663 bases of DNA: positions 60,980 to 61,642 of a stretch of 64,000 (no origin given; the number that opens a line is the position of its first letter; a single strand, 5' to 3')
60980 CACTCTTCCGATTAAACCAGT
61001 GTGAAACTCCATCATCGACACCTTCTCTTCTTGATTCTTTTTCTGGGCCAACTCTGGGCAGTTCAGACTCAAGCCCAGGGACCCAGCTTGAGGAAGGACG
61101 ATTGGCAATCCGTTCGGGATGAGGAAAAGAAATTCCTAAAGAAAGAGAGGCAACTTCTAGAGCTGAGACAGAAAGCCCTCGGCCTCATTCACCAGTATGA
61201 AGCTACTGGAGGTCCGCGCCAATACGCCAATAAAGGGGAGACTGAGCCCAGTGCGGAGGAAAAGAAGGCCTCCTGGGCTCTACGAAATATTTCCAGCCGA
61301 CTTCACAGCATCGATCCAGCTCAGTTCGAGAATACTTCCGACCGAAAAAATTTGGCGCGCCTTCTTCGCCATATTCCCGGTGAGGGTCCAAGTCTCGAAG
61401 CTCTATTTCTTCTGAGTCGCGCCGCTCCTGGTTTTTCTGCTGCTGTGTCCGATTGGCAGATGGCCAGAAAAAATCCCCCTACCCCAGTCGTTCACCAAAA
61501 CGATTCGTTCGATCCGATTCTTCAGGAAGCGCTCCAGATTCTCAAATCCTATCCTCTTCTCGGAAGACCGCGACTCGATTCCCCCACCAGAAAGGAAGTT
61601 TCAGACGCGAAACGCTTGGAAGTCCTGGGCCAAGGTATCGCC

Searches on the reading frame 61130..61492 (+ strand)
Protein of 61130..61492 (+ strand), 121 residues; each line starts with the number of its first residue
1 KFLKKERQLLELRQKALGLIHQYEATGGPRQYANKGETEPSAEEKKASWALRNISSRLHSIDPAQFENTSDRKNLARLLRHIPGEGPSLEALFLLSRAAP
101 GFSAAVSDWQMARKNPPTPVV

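Call 61: predict_structure(alignment_id=A4)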
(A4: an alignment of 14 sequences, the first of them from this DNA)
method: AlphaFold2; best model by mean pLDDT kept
length: 121 residues; sequences in the alignment: 14
mean_pLDDT: 93.9   pTM: 0.84
mean pLDDT of the five models: 93.9, 92.7, 92.6, 92.3, 92.0
residues with pLDDT >= 90: 108; 70-90: 12; 50-70: 1; < 50: 0
segments of 3 or more residues with pLDDT < 50: none
pLDDT, mean of each block of 10 residues (from residue 1): 94 98 96 93 98 96 92 95 94 94 96 85 63
secondary structure, 60 per line:
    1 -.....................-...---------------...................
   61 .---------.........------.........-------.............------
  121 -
elements in order: H2-22 H42-61 H71-79 H86-94 H102-114

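Call 66: search_protein_representatives(alignment_id=A4)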
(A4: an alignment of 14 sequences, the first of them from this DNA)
Query: 14 sequences, 121 profile positions. Proteins with E-value up to 0.001 (for the whole library): 14; up to 1e-10: 8; up to 1e-30: 8. The best 14 are listed.
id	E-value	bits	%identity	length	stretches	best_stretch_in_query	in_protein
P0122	1.2e-177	596.6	-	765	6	3-119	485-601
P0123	6.8e-136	461.8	-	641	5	2-117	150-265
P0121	1.4e-104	360.7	-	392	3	3-118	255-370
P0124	7.0e-71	252.0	-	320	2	2-117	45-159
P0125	4.9e-67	239.5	-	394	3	2-115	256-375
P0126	6.2e-57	206.9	-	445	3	7-117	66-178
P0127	5.9e-56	203.8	-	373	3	4-118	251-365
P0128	2.6e-42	159.8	-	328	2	11-115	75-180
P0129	8.8e-10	54.7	-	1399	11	33-68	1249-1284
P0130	4.4e-09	52.5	-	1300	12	11-45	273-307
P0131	3.3e-06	43.2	-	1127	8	46-100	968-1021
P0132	1.4e-05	41.2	-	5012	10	6-87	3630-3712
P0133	9.0e-05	38.6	-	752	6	18-83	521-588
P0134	8.3e-04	35.5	-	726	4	39-88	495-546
